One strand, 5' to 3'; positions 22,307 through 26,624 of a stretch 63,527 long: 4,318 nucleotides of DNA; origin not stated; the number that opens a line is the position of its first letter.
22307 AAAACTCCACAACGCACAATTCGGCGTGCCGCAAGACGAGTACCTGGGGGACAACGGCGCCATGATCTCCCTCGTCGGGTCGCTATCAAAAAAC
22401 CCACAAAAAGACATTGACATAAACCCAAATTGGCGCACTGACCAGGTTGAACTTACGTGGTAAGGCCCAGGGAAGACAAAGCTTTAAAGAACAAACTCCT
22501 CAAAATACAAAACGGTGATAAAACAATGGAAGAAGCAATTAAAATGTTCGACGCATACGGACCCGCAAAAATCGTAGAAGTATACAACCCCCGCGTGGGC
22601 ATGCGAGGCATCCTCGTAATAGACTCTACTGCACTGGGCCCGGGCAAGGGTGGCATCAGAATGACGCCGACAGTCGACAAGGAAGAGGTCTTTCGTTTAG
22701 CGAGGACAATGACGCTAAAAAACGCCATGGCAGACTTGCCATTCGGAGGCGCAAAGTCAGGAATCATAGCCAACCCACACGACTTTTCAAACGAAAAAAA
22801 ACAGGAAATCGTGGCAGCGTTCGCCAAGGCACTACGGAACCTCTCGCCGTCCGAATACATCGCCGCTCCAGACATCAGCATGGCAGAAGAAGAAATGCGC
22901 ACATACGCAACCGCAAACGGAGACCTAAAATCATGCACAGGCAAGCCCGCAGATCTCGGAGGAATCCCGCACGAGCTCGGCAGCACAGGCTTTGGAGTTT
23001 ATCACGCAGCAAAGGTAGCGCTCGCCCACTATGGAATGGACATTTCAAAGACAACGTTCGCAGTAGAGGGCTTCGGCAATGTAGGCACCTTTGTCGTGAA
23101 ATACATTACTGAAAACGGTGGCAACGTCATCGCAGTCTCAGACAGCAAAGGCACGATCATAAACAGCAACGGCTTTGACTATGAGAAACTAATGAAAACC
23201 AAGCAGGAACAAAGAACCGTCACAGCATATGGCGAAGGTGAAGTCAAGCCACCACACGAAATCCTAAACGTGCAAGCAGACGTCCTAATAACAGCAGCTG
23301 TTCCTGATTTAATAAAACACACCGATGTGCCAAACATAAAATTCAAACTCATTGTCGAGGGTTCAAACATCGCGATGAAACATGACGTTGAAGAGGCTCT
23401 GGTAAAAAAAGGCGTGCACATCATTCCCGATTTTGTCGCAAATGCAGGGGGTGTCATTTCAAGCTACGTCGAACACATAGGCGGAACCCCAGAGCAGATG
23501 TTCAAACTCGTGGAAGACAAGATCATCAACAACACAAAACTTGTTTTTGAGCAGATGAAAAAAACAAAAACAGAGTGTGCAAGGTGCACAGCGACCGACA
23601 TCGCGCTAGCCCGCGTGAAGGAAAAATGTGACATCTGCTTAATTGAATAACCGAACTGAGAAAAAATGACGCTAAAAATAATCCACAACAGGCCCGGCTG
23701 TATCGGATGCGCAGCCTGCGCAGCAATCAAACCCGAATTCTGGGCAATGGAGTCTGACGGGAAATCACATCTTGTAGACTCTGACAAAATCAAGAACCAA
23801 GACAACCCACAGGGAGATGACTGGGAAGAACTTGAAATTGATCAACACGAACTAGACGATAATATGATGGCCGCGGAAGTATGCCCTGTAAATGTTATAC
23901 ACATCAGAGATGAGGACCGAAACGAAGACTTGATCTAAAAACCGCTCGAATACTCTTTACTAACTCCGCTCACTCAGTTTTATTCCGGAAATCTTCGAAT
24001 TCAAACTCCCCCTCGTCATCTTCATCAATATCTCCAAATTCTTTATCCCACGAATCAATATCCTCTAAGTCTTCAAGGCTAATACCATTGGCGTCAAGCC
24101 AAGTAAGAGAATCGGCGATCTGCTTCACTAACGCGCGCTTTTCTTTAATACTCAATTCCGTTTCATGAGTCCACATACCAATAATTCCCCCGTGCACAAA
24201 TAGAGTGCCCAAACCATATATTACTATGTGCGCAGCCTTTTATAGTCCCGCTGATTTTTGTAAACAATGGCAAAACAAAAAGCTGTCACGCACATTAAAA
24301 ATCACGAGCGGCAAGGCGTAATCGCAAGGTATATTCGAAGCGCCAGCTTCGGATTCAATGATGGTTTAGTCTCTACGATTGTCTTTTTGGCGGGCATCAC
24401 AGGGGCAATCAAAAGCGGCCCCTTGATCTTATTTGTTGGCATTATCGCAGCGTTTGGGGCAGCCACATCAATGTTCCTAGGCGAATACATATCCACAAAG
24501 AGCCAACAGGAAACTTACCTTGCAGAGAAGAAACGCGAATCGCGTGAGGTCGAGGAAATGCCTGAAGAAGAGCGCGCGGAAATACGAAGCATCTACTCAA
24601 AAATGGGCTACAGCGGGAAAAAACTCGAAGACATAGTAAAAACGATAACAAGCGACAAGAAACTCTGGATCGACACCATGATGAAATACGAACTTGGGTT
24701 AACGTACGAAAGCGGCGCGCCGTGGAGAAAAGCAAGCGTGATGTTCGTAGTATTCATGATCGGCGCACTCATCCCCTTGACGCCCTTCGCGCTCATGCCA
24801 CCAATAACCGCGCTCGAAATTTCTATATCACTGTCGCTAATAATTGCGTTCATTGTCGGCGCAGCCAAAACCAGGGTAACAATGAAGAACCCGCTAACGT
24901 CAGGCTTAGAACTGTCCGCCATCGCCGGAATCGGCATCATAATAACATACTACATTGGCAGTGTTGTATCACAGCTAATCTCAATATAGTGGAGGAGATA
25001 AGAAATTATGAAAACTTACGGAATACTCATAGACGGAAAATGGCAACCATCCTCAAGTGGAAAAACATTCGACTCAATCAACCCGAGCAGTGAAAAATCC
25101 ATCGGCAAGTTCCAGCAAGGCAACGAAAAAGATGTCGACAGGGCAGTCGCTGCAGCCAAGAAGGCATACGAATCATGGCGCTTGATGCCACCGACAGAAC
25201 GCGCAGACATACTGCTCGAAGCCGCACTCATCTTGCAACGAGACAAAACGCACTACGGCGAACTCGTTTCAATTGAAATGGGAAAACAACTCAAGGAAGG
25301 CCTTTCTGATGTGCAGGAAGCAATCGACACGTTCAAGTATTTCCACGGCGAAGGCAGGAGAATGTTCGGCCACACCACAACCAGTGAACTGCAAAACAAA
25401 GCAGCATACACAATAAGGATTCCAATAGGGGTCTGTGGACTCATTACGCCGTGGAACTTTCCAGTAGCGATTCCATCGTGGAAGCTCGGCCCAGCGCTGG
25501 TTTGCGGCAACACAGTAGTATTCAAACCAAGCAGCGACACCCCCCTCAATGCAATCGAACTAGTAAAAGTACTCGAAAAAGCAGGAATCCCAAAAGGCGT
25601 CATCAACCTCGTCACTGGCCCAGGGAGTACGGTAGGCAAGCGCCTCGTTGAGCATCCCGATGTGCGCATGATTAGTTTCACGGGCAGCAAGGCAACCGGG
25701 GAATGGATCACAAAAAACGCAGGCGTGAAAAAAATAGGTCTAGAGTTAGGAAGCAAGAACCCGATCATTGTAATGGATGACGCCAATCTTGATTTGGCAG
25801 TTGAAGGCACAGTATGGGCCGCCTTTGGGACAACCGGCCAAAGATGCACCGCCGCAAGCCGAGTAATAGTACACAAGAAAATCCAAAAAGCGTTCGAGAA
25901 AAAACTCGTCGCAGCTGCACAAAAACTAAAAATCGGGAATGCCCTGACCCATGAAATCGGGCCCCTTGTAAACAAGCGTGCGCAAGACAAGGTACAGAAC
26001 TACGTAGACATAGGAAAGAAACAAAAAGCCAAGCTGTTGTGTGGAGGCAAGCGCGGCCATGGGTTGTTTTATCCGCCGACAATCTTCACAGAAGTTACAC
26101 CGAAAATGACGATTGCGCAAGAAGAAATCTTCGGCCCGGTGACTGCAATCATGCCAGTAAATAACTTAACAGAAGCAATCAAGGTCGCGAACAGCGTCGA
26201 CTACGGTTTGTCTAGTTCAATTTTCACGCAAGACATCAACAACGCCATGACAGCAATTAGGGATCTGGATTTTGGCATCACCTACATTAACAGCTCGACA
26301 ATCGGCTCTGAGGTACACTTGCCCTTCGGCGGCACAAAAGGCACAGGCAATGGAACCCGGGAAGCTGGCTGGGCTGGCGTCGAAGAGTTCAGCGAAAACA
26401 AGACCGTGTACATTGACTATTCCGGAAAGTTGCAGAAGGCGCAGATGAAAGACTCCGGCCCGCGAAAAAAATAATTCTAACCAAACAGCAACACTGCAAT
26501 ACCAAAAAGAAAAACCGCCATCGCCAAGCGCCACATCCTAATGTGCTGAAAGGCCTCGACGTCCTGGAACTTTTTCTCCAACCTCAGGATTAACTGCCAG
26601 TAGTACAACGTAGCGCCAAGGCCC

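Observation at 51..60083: A dispersed family of at least 14 small orphan genes that all start Met-Trp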

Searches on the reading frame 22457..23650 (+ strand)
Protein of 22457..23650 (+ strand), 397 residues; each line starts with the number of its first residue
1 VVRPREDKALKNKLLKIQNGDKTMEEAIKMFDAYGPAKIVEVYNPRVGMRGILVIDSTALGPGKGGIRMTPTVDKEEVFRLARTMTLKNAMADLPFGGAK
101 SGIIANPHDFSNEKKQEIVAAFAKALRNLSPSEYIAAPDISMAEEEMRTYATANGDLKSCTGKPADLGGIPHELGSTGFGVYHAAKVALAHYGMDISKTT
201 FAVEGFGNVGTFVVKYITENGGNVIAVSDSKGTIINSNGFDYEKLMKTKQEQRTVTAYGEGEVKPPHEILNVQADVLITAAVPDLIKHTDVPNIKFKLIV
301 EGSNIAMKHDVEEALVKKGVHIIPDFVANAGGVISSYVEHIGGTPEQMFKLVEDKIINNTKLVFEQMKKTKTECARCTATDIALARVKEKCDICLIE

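Call 53: search_protein_families(library=pfam, proteins=[window:22457-23650:+], max_evalue=0.001)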
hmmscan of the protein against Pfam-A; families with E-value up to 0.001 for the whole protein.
window:22457-23650:+ (397 aa): 3 families
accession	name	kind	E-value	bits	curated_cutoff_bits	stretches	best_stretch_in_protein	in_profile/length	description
PF00208.27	ELFV_dehydrog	-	1e-48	166.6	23.4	1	168-389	1-235/241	Glutamate/Leucine/Phenylalanine/Valine dehydrogenase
PF02812.23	ELFV_dehydrog_N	-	9.6e-28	96.9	25.3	1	49-150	21-123/129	Glu/Leu/Phe/Val dehydrogenase, dimerisation domain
PF05088.18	Bac_GDH_CD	-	8.3e-05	21.7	22.8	0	290-339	398-447/497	Bacterial NAD-glutamate dehydrogenase, catalytic domain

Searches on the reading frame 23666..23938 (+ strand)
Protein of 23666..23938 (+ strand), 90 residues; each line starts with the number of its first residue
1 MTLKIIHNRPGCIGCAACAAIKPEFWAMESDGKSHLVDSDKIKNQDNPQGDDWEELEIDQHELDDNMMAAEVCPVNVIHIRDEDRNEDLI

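Call 53: search_protein_families(library=pfam, proteins=[window:23666-23938:+], max_evalue=0.001)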
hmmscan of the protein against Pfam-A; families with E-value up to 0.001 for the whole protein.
window:23666-23938:+ (90 aa): 2 families
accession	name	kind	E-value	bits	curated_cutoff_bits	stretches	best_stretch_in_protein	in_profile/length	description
PF13459.11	Fer4_15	-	7.9e-11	42.9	22.4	1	9-80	5-66/66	4Fe-4S single cluster domain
PF13370.11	Fer4_13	-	5.9e-09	36.9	24.5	1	11-79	5-57/58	4Fe-4S single cluster domain of Ferredoxin I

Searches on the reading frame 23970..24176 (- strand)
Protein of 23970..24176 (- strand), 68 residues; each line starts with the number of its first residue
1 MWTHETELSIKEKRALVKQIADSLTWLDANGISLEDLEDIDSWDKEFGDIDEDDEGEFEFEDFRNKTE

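Call 5: search_protein_families(library=pfam, proteins=[window:23970-24176:-], max_evalue=1)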
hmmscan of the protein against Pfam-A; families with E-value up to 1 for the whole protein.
window:23970-24176:- (68 aa): 1 family
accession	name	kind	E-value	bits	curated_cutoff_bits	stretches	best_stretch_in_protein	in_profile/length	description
PF04456.17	DUF503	-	0.029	14.7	22.4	1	9-45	15-49/88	Protein of unknown function (DUF503)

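Call 87: search_protein_families(library=ncbifam, proteins=[window:23970-24176:-], max_evalue=0.1)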
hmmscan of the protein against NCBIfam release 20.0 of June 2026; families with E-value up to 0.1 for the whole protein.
window:23970-24176:- (68 aa): 1 family
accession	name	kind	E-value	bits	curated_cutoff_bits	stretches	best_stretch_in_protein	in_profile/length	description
TIGR02574.1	stabl_TIGR02574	hypoth_equivalog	0.032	14.2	31.9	1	6-25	3-22/65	putative addiction module component, TIGR02574 family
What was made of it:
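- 23970..24176 (-): MW gene #8, 68 aa, very acidic (net -16). Weak sub-threshold resemblance to the addiction-module component family TIGR02574 (E = 0.03, call 87).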

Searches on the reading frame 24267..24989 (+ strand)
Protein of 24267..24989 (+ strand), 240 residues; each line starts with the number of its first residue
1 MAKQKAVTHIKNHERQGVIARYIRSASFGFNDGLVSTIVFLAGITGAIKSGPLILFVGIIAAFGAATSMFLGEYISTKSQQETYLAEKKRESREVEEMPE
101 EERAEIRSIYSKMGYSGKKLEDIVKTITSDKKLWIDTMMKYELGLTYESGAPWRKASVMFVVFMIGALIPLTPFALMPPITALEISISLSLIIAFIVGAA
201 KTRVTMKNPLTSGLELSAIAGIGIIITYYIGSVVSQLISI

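Call 53: search_protein_families(library=pfam, proteins=[window:24267-24989:+], max_evalue=0.001)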
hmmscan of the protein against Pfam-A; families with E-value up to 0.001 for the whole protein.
window:24267-24989:+ (240 aa): 1 family
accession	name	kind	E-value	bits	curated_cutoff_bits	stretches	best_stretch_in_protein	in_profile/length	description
PF01988.24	VIT1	-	6.7e-57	193.2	28.1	1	23-232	1-214/214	VIT family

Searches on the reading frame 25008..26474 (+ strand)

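Call 8: search_protein_families(library=pfam, proteins=[window:25008-26474:+], max_evalue=0.00001)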
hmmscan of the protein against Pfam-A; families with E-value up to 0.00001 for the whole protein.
window:25008-26474:+ (488 aa): 1 family
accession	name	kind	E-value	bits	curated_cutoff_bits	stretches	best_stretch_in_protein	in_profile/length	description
PF00171.27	Aldedh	-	2.1e-171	571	23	1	12-467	1-461/461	Aldehyde dehydrogenase family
